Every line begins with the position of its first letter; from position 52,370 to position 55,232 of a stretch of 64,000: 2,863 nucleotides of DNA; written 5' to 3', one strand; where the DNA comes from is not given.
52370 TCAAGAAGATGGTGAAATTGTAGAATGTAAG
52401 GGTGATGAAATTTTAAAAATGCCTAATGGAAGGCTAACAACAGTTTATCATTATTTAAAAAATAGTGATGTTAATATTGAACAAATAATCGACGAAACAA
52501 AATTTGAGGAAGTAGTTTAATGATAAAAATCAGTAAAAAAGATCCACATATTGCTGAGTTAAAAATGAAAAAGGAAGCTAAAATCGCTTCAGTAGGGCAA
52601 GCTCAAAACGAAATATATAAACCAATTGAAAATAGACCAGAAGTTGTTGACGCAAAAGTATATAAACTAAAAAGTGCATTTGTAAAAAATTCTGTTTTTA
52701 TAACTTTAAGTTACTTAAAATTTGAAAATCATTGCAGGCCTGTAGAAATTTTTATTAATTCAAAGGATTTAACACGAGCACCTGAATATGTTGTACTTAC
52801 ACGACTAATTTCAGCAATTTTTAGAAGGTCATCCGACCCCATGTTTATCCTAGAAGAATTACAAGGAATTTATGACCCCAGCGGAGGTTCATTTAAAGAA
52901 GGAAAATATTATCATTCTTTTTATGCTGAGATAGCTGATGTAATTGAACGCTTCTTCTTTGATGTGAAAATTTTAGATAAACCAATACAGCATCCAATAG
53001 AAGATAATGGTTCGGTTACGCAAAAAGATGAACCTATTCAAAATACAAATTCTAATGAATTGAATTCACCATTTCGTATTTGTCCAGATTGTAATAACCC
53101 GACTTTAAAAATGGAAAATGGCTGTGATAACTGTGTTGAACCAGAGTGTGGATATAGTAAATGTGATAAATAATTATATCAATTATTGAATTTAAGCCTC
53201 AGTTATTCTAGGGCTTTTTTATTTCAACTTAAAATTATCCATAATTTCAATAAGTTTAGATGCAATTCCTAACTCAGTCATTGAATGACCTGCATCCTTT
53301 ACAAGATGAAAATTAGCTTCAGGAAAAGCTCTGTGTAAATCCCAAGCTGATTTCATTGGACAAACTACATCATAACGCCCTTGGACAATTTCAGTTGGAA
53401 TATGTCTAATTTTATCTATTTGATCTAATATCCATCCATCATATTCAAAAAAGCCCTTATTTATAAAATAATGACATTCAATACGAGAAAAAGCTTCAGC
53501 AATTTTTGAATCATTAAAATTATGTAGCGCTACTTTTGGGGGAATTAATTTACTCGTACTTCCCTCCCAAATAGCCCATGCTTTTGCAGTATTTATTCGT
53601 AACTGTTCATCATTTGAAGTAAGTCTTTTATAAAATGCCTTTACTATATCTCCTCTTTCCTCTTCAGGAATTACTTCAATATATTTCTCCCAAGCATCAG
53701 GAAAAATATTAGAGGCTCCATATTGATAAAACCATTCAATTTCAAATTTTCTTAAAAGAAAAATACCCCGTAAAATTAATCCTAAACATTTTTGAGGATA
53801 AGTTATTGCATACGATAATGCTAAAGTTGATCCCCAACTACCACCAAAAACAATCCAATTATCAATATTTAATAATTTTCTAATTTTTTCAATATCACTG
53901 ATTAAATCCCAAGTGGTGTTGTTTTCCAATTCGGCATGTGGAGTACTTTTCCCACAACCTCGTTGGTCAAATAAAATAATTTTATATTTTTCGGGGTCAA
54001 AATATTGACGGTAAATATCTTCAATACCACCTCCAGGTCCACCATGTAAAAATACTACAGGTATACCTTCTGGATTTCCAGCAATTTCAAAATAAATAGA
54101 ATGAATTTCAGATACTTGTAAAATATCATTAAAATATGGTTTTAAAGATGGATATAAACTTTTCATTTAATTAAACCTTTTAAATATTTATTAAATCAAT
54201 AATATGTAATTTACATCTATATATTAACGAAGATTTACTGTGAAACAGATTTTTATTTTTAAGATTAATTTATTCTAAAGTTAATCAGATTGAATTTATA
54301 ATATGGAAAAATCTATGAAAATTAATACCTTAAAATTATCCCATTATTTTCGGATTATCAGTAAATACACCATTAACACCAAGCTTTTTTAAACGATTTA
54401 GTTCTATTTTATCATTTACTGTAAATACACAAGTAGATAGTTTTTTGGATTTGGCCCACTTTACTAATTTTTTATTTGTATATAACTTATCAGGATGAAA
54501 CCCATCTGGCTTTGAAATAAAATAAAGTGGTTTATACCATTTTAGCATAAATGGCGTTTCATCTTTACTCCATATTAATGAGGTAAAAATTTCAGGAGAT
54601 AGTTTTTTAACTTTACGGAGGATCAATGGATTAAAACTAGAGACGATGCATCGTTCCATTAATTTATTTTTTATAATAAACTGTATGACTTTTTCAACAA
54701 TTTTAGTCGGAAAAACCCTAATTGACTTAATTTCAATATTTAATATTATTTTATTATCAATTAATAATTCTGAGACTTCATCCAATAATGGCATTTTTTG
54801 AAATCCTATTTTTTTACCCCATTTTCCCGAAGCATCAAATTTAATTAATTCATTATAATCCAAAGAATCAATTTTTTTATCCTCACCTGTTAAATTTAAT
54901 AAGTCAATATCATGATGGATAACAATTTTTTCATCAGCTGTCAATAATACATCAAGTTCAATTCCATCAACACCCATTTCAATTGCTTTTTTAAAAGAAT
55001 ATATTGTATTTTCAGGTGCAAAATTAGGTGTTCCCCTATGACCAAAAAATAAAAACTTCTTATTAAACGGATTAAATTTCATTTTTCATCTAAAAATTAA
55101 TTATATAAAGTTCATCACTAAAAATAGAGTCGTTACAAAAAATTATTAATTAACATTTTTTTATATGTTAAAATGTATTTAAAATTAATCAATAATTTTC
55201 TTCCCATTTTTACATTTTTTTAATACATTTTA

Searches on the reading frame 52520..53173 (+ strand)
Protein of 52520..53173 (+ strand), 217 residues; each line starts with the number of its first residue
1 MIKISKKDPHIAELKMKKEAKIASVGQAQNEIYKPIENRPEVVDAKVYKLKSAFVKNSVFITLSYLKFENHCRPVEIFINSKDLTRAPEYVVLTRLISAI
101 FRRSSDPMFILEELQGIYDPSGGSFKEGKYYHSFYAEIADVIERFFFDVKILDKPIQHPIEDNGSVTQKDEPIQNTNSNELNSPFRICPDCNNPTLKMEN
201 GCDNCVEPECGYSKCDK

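Call 53: search_protein_families(library=pfam, proteins=[window:52520-53173:+], max_evalue=0.01)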
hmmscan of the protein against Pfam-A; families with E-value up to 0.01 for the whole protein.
window:52520-53173:+ (217 aa): 1 family
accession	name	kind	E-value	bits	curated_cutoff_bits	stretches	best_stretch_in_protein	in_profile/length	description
PF12637.14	TSCPD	-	5.2e-06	27.1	22.8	1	49-145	4-87/88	TSCPD domain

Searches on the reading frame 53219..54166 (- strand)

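Call 54: search_protein_families(library=pfam, proteins=[window:53219-54166:-], max_evalue=0.001)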
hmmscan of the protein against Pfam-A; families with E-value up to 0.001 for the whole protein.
window:53219-54166:- (315 aa): 3 families
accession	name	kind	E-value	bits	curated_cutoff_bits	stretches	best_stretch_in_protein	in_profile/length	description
PF00561.26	Abhydrolase_1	-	3.9e-34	118.8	25.8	1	36-296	2-240/245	alpha/beta hydrolase fold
PF12146.15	Hydrolase_4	-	2.4e-12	47.1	27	1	54-134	25-108/239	Serine aminopeptidase, S33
PF12697.13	Abhydrolase_6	-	5.3e-08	34.2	26.3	1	37-297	1-207/217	Alpha/beta hydrolase family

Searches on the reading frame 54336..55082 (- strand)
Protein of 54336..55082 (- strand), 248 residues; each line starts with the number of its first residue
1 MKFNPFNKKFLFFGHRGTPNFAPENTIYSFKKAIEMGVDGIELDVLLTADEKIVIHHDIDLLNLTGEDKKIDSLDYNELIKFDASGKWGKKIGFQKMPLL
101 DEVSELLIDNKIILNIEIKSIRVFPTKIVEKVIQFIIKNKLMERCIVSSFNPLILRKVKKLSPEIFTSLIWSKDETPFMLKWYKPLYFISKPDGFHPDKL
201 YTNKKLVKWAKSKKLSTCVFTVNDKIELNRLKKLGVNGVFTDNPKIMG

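Call 76: search_protein_families(library=pfam, proteins=[window:54336-55082:-], max_evalue=0.00001)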
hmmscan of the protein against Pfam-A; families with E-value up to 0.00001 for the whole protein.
window:54336-55082:- (248 aa): 1 family
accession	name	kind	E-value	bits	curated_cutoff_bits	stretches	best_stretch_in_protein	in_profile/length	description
PF03009.23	GDPD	-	8.1e-39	134.6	23.6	1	15-245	1-243/244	Glycerophosphoryl diester phosphodiesterase family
